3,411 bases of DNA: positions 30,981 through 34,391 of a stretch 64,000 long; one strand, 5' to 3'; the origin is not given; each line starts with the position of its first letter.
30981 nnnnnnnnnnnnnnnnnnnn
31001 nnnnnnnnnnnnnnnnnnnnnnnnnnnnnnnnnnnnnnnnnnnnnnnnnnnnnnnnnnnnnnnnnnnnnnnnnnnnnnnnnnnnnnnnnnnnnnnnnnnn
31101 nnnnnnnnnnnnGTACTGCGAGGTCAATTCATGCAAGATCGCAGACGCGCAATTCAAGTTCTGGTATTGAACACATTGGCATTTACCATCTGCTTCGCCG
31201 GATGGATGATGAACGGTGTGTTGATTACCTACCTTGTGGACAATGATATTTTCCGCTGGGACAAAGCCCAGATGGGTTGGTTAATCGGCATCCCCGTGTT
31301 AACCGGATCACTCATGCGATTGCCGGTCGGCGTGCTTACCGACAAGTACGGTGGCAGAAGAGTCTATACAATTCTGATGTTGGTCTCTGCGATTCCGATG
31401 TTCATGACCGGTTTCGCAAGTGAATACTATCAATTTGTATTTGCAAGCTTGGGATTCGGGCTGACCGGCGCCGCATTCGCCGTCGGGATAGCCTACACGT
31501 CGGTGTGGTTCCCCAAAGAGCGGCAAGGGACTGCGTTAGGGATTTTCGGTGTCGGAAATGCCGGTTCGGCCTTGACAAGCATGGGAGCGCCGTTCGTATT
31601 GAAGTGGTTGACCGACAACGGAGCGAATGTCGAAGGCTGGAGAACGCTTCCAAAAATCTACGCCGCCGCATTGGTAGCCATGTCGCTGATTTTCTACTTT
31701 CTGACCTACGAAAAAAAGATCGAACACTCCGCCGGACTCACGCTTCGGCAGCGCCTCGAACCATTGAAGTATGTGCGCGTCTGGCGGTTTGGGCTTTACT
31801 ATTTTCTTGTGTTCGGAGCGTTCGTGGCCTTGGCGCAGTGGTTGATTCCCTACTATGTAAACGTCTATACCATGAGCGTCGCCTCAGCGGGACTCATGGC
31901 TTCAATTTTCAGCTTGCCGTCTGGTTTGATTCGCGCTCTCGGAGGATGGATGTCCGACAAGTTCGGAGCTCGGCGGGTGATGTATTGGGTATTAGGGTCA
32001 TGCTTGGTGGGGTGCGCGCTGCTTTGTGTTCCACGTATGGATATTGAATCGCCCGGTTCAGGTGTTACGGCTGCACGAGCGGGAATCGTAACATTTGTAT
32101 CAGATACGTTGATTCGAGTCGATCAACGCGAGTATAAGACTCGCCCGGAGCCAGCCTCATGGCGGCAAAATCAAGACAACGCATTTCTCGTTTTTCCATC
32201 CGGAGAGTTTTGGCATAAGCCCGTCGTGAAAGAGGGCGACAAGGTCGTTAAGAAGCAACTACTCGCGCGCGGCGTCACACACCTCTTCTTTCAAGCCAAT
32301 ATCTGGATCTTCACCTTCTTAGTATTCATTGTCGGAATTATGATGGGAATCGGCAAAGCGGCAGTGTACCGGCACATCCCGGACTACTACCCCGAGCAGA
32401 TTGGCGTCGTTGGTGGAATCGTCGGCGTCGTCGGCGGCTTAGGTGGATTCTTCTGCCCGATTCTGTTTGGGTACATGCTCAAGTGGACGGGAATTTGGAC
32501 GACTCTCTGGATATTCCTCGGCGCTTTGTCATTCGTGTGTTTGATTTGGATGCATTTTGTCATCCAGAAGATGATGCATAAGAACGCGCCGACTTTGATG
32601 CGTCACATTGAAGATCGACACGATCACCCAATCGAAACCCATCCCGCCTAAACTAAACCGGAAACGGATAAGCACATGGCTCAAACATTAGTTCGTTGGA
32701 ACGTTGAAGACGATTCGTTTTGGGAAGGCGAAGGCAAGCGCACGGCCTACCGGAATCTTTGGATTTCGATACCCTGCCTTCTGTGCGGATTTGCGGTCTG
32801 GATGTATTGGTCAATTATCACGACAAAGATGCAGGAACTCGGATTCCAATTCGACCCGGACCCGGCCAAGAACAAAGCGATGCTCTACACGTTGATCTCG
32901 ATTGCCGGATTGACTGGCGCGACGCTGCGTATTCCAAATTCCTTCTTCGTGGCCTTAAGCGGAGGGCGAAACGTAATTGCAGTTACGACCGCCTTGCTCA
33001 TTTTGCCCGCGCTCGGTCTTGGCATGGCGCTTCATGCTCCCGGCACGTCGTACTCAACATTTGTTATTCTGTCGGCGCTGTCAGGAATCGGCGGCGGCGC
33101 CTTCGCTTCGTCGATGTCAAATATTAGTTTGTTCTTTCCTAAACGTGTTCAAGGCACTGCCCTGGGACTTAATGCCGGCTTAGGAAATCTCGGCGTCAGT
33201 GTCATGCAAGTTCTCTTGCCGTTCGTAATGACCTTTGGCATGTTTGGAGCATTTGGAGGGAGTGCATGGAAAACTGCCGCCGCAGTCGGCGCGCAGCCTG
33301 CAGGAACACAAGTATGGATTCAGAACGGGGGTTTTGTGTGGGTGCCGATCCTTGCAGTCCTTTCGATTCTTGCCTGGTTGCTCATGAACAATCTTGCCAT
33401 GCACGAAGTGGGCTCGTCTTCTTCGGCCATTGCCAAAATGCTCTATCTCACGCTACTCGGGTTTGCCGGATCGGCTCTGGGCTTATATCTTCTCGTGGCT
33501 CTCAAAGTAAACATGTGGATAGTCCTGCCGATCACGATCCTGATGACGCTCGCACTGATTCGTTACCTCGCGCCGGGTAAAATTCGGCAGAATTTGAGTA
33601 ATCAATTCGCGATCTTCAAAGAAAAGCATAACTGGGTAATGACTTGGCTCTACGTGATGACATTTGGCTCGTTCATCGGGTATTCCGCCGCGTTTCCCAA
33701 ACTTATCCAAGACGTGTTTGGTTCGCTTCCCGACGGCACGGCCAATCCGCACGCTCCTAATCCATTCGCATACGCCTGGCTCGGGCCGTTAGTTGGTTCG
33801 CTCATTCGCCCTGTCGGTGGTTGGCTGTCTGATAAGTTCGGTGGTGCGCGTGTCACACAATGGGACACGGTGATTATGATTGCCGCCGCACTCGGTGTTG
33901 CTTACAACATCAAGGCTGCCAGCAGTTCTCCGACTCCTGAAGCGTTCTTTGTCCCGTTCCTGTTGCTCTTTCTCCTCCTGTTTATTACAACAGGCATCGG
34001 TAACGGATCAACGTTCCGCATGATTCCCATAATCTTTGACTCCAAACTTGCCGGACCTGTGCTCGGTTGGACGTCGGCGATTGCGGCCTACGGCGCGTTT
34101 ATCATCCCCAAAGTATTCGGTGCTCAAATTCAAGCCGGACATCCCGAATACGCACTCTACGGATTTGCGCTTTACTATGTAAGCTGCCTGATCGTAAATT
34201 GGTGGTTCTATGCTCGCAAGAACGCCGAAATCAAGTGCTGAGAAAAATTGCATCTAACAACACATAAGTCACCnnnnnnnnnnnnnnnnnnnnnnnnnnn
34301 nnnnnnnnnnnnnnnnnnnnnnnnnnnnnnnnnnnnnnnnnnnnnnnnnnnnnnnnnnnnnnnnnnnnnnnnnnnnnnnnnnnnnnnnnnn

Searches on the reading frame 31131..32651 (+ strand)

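Call 36: search_protein_families(library=pfam, proteins=[window:31131-32651:+])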
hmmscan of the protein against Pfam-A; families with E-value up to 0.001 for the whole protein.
window:31131-32651:+ (506 aa): 2 families
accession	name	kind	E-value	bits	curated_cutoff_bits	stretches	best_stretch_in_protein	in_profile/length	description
PF07690.21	MFS_1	-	2.7e-47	161.8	33.4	2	16-309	3-296/347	Major Facilitator Superfamily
PF01306.25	LacY_symp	-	0.00019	20.8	24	1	213-294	5-86/413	LacY proton/sugar symporter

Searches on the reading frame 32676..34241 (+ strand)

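Call 10: search_protein_families(library=pfam, proteins=[window:32676-34241:+])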
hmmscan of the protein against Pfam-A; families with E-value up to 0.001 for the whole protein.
window:32676-34241:+ (521 aa): 1 family
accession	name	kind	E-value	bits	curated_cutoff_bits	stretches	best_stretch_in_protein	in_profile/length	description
PF07690.21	MFS_1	-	7.5e-10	38.7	33.4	1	35-478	6-347/347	Major Facilitator Superfamily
